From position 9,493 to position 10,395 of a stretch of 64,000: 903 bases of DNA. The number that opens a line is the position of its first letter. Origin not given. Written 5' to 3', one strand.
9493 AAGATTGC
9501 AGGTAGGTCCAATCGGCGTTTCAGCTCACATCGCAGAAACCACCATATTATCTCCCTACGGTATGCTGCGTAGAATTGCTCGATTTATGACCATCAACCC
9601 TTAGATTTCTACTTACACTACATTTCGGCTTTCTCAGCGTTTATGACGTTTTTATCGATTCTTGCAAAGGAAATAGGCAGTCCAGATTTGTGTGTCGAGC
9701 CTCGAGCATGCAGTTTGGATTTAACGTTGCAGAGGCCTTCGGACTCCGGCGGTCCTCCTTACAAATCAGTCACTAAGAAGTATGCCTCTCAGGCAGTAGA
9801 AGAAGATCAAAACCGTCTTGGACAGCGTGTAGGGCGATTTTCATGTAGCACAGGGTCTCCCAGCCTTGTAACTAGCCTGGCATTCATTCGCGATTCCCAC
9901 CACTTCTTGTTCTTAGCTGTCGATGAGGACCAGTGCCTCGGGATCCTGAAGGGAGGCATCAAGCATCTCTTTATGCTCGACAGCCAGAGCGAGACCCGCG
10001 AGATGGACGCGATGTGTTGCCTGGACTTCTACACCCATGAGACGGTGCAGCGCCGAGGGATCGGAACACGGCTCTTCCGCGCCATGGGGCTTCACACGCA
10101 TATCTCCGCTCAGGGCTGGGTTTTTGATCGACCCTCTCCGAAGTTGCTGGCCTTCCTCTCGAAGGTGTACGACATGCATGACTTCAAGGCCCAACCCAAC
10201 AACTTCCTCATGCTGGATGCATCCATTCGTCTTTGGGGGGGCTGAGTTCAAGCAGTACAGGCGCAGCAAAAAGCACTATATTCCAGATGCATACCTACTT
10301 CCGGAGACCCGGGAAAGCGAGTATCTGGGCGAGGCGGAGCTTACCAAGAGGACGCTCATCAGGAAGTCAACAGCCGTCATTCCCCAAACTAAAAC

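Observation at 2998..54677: Perfect 7.85-kb direct repeats 43.8 kb apart, bracketing the housekeeping gene block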

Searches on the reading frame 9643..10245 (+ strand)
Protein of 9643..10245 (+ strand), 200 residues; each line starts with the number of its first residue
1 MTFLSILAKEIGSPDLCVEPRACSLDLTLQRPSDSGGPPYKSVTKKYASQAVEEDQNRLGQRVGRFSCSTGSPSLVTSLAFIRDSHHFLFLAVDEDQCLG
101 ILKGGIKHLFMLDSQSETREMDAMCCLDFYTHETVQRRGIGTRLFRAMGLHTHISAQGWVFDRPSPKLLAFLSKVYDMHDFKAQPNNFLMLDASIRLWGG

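Call 10: search_protein_families(library=pfam, proteins=[window:9643-10245:+], max_evalue=0.01)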
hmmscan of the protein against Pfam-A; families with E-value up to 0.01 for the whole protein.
window:9643-10245:+ (200 aa): 3 families
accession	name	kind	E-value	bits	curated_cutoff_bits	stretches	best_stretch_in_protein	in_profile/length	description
PF05301.17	Acetyltransf_16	-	6e-32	111.3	27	1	63-191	35-169/173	GNAT acetyltransferase, Mec-17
PF13508.13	Acetyltransf_7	-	0.00045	21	27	1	89-158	5-61/84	Acetyltransferase (GNAT) domain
PF00583.31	Acetyltransf_1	-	0.0037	18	20.7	1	81-147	27-83/116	Acetyltransferase (GNAT) family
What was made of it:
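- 9708..10540 (+): Decayed alpha-TAT/MEC-17 gene, copy 1 (200-aa ORF at 9643-10245). Copy 2 is at 53539-54371 (+) and copy 3 at 57034-57866 (-). Pfam PF05301 matches the core (call 10).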

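Call 12: find_encoding_contigs(protein=window:9643-10245:+, flank=10000, max_places=10)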
Protein window:9643-10245:+ (200 aa): 6 contigs read that carry it; 5 places shown.
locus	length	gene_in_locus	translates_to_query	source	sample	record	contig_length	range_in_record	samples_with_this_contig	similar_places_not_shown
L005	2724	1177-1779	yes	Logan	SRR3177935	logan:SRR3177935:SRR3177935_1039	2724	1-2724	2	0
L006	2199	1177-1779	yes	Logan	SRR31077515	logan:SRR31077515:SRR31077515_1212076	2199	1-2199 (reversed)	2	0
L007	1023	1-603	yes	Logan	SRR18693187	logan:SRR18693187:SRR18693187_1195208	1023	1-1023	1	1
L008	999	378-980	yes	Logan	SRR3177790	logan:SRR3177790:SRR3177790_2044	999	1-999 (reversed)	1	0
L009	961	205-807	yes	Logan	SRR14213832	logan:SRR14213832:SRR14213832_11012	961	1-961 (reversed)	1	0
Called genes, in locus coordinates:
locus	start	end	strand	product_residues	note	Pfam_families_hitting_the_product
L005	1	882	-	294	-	?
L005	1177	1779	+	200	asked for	PF05301:Acetyltransf_16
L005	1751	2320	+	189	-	-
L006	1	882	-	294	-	?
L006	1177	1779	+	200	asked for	PF05301:Acetyltransf_16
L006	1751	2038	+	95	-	-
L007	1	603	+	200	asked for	PF05301:Acetyltransf_16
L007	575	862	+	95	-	-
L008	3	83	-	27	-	?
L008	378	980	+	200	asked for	PF05301:Acetyltransf_16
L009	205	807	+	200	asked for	PF05301:Acetyltransf_16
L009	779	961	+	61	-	?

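Call 41: list_cluster_members(proteins=[window:9643-10245:+, window:1897-2883:-, window:18334-19077:-, window:42970-43995:-, window:55965-56978:+, window:10880-11605:-, window:11513-12304:+, window:55054-56082:-])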
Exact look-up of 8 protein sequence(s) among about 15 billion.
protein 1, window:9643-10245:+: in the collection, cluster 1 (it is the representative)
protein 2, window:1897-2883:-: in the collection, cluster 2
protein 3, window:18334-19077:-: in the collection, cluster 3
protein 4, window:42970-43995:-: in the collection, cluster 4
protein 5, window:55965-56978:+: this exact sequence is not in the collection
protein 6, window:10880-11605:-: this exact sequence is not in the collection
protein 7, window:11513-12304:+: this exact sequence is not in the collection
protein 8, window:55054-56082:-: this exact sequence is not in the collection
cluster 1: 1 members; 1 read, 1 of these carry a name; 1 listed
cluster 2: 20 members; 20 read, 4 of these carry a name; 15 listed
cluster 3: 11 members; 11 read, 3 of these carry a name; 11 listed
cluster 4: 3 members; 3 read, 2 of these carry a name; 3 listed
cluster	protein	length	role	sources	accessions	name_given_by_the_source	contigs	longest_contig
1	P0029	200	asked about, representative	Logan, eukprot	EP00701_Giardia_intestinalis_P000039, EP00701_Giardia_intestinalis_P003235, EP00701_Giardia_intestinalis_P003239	XP_001703863.1 Hypothetical protein GL50803_117393 [Giardia lamblia ATCC 50803]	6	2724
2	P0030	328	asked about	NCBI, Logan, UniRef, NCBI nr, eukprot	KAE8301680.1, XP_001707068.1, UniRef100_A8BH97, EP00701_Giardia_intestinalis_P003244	hypothetical protein GL50803_002107 [Giardia duodenalis] | Uncharacterized protein n=1 Tax=Giardia intestinalis (strain ATCC 50803 / WB clone C6) ... | hypothetical protein GL50803_002107 [Giardia intestinalis]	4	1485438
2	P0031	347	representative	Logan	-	-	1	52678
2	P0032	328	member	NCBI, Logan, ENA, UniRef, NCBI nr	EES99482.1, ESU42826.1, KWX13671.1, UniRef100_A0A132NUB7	hypothetical protein QR46_2370 [Giardia duodenalis assemblage B] | Uncharacterized protein n=3 Tax=Giardia intestinalis TaxID=5741 RepID=A0A132NUB7_GIAIN | Hypothetical protein GL50581_3318 [Giardia intestinalis ATCC 50581]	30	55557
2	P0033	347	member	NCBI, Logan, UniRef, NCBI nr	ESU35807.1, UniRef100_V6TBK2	Hypothetical protein DHA2_2107 [Giardia duodenalis] | Uncharacterized protein n=1 Tax=Giardia intestinalis TaxID=5741 RepID=V6TBK2_GIAIN | Hypothetical protein DHA2_2107 [Giardia intestinalis]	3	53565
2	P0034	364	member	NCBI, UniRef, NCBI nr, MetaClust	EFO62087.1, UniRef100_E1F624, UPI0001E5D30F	Hypothetical protein GLP15_1923 [Giardia lamblia P15] | Uncharacterized protein n=1 Tax=Giardia intestinalis (strain P15) TaxID=658858 ... | status=active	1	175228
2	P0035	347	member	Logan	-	-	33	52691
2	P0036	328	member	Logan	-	-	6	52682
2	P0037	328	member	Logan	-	-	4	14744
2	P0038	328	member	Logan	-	-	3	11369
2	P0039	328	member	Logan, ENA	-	-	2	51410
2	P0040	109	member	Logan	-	-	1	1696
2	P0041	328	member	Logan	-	-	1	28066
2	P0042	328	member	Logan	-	-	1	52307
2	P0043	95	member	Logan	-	-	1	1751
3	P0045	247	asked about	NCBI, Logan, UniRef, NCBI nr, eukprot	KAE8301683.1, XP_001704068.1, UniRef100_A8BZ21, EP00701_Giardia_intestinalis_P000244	ADP-sugar diphosphatase [Giardia duodenalis] | ADP-sugar diphosphatase n=1 Tax=Giardia intestinalis (strain ATCC 50803 / WB clone C6) ... | ADP-sugar diphosphatase [Giardia intestinalis]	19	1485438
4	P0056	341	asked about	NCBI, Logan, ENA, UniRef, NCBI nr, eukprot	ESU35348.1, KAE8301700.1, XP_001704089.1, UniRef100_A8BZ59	hypothetical protein GL50803_00114546 [Giardia duodenalis] | Uncharacterized protein n=2 Tax=Giardia intestinalis TaxID=5741 RepID=A8BZ59_GIAIC | hypothetical protein GL50803_00114546 [Giardia intestinalis]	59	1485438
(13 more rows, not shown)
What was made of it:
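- Neighbouring genes equal KAE8301680, KAE8301683 and KAE8301700 (call 41).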

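Call 42: find_encoding_contigs(protein=P0035, flank=10000, max_places=6)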
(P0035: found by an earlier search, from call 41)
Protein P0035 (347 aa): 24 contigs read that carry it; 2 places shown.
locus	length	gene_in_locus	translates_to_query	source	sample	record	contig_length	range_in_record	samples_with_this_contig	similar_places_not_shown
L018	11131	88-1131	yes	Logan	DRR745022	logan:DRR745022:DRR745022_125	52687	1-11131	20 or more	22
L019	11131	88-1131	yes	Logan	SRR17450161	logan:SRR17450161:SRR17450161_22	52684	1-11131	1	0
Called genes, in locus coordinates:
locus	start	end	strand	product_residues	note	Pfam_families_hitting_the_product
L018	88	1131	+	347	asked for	-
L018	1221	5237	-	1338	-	PF03456:uDENN, PF02141:DENN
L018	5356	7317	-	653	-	PF23381:Beta-prop_IFT122_1st, PF23414:Beta-prop_EML_2, PF24814:WD40_Prp19, PF24817:WD40_WDHD1_1st, PF25171:Beta-prop_WDR36-Utp21_1st, PF25175:Beta-prop_WDR5, PF24807:WD40_CDC20-Fz, PF25168:Beta-prop_WDR36-Utp21_2nd, +20 more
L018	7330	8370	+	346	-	PF01256:Carb_kinase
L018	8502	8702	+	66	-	-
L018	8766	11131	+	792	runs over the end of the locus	PF03914:CBF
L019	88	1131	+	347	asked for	-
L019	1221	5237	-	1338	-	PF03456:uDENN, PF02141:DENN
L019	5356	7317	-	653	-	PF23381:Beta-prop_IFT122_1st, PF23414:Beta-prop_EML_2, PF24814:WD40_Prp19, PF24817:WD40_WDHD1_1st, PF25171:Beta-prop_WDR36-Utp21_1st, PF25175:Beta-prop_WDR5, PF24807:WD40_CDC20-Fz, PF25168:Beta-prop_WDR36-Utp21_2nd, +20 more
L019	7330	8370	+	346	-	PF01256:Carb_kinase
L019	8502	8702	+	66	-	-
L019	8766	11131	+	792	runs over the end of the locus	PF03914:CBF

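Call 44: find_homologous_proteins(query=window:9643-10245:+, max_evalue=0.00001)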
Query window:9643-10245:+ (200 aa): 3 proteins with E <= 0.00001 among 80 candidates.
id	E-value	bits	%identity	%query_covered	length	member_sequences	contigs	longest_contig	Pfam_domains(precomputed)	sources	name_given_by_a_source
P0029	1.9e-132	457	100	100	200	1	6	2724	PF05301.19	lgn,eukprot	eukprot:XP_001703863.1 Hypothetical protein GL50803_117393 [Giardia lamblia ATCC 50803]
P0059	1.4e-60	222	72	69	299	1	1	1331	PF05301.19,PF13508.14,PF00583.32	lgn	-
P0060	7.5e-47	178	61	66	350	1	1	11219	PF05301.19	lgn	-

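Call 48: find_encoding_contigs(protein=P0060, flank=10000, max_places=4)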
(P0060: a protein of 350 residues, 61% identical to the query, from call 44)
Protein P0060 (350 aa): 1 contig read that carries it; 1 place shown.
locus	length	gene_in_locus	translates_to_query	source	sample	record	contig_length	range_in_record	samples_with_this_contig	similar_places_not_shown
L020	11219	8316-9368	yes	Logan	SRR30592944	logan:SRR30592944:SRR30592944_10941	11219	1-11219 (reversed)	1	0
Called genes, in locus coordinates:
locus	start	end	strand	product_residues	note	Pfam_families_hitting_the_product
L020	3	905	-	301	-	?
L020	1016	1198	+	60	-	-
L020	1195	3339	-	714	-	PF06978:POP1_N (faint)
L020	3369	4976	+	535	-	PF12796:Ank_2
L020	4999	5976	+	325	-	PF16891:STPPase_N, PF00149:Metallophos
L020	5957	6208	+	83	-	-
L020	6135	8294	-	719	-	-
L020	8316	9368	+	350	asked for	PF05301:Acetyltransf_16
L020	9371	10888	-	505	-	-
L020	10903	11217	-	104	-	?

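Call 49: find_encoding_contigs(protein=P0059, flank=10000, max_places=4)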
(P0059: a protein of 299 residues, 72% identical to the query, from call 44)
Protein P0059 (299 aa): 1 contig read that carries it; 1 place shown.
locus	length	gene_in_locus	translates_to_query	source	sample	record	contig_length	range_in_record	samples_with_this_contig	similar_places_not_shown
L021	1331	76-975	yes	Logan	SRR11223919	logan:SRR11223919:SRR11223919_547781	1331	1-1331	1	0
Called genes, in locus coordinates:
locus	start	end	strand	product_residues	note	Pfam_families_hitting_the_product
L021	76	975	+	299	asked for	PF13508:Acetyltransf_7 (faint), PF00583:Acetyltransf_1 (faint), PF05301:Acetyltransf_16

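Call 50: find_homologous_proteins(query=P0060, max_evalue=0.00001)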
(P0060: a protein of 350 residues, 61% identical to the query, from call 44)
Query P0060 (350 aa): 47 proteins with E <= 0.00001 among 3270 candidates.
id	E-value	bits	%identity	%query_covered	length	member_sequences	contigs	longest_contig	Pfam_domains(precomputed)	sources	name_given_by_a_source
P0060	1.6e-237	805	100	100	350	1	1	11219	PF05301.19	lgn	-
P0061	2.0e-93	332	47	96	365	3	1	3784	PF05301.19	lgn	-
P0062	1.1e-91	326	46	100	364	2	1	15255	PF05301.19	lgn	-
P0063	3.6e-91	324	45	100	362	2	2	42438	PF05301.19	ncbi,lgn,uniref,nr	ncbi:Mechanosensory abnormality MEC-17-like protein [Giardia lamblia P15]|uniref:Alpha-tubulin N-ace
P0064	5.8e-89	317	45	96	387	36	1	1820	PF05301.19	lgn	-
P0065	2.0e-88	315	46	100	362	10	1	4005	PF05301.19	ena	-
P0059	8.9e-71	257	59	57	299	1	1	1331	PF05301.19,PF13508.14,PF00583.32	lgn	-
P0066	2.4e-60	223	56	54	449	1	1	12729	PF05301.19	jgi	-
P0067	1.7e-58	217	51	57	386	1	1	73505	PF05301.19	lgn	-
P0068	3.1e-54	203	52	54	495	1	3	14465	PF05301.19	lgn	-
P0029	1.7e-46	177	61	38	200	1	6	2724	PF05301.19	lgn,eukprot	eukprot:XP_001703863.1 Hypothetical protein GL50803_117393 [Giardia lamblia ATCC 50803]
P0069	1.2e-32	132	44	49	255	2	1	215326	PF05301.19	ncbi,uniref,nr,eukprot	ncbi:unnamed protein product (macronuclear) [Paramecium tetraurelia]|uniref:Alpha-tubulin N-acetyltr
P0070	1.6e-31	128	39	59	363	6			PF05301.19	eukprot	eukprot:TRINITY_DN12747_c0_g2_i4.p1 TRINITY_DN12747_c0_g2~~TRINITY_DN12747_c0_g2_i4.p1 ORF type:comp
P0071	1.2e-30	125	42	49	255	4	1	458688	PF05301.19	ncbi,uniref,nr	ncbi:unnamed protein product [Paramecium octaurelia]|uniref:Alpha-tubulin N-acetyltransferase n=1 Ta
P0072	7.5e-30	122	41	50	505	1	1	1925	PF05301.19,PF13508.14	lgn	-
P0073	8.1e-29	119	35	62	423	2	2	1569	PF05301.19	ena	-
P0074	2.7e-28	117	39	52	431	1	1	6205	PF05301.19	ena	-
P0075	3.7e-28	117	40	50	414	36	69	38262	PF05301.19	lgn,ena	-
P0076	4.5e-28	117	41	56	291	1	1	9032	PF05301.19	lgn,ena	-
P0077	5.5e-28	116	43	48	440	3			PF05301.19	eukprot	eukprot:TRINITY_DN9862_c2_g1_i3.p1 TRINITY_DN9862_c2_g1~~TRINITY_DN9862_c2_g1_i3.p1 ORF type:complet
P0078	8.7e-28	116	44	49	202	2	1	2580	PF05301.19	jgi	-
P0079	1.0e-27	115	39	51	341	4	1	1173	PF05301.19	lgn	-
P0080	1.8e-27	115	34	68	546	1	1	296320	PF05301.19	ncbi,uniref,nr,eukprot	ncbi:touch receptor neuron protein Mec-17-domain-containing protein [Dunaliella salina]|uniref:Alpha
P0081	1.9e-27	115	37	48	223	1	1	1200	PF05301.19,PF13508.14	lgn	-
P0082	1.9e-27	115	35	72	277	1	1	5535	PF05301.19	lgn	-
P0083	2.2e-26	111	44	39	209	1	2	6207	PF05301.19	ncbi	-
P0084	4.9e-26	110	42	45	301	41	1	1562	PF05301.19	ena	-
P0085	8.4e-26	109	42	45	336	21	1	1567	PF05301.19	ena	-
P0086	1.5e-25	108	43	45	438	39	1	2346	PF05301.19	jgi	jgi:GNAT superfamily N-acetyltransferase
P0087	3.1e-25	107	38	49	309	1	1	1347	PF05301.19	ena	-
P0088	4.1e-25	107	36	59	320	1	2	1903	PF05301.19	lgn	-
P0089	6.0e-25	106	44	39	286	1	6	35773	PF05301.19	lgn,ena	-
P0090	3.3e-24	104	37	49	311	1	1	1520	PF05301.19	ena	-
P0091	5.6e-23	100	38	50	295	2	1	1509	PF05301.19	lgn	-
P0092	8.3e-23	99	35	49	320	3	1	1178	PF05301.19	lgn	-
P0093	6.7e-22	96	42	42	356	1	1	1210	PF05301.19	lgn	-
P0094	1.5e-21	95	39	42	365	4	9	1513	PF05301.19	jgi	-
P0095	6.2e-21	93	38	47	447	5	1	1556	PF05301.19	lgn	-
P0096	2.7e-20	91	46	39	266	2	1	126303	PF05301.19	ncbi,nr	ncbi:Alpha-tubulin N-acetyltransferase [Diplonema papillatum]|nr:Alpha-tubulin N-acetyltransferase [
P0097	2.0e-19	88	39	39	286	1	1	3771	PF05301.19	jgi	-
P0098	5.0e-19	87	33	48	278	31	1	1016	PF05301.19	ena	-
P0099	1.1e-17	82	36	49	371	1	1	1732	PF05301.19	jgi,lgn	-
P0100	2.9e-15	74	45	31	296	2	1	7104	PF05301.19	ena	-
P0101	3.4e-15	74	45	31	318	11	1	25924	PF05301.19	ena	-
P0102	1.2e-14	73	42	32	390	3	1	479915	PF05301.19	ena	-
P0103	6.0e-12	64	34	51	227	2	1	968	PF05301.19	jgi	-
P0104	4.3e-11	61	46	25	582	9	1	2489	PF05301.19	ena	-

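Call 58: find_encoding_contigs(protein=P0063, flank=10000, max_places=4)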
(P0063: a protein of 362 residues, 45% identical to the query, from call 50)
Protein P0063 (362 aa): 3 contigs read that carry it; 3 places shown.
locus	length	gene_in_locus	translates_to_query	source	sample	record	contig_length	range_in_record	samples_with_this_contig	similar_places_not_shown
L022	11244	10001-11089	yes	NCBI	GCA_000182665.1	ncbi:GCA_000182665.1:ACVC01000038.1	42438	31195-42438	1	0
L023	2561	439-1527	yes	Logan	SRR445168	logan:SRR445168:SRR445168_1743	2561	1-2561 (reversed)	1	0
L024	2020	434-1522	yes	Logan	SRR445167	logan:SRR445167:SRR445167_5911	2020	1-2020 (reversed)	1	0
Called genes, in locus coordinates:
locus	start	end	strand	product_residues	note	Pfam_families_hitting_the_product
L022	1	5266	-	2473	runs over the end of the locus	PF15780:ASH (faint), PF21310:OCRL-like_ASH (faint), PF22067:Cep192_D3 (faint), PF22073:Cep192_D4 (faint), PF22544:HYDIN_VesB_CFA65-like_Ig (faint), PF24798:Ig-CFAP74_4th (faint), PF24507:Ig_CFAP65_4th (faint), PF24816:Ig_CFAP65__9th, +2 more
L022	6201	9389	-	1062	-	PF03302:VSP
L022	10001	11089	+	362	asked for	PF05301:Acetyltransf_16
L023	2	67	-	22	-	?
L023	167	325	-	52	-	-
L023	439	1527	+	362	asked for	PF05301:Acetyltransf_16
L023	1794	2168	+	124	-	PF03302:VSP (weak)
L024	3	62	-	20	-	?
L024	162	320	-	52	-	-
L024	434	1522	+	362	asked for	PF05301:Acetyltransf_16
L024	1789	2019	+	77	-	?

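Call 64: find_encoding_contigs(protein=P0062, flank=10000, max_places=4)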
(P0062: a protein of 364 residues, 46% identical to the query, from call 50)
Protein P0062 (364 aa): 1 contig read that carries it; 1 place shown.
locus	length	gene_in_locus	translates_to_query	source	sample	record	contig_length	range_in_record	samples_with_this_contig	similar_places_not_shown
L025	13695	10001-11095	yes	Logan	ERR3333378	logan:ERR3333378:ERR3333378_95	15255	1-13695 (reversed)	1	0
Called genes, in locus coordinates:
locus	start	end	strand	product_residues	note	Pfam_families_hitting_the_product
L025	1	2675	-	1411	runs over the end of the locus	?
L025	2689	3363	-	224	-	PF00753:Lactamase_B, PF23023:Anti-Pycsar_Apyc1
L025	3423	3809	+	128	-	-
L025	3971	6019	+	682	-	PF00069:Pkinase (weak), PF12796:Ank_2, PF13637:Ank_4 (faint), PF13857:Ank_5 (faint), PF00023:Ank (faint), PF13606:Ank_3 (faint), PF12796:Ank_2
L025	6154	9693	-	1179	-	PF03302:VSP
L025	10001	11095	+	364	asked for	PF05301:Acetyltransf_16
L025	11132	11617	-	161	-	-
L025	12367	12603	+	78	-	-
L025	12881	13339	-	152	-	-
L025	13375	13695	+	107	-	?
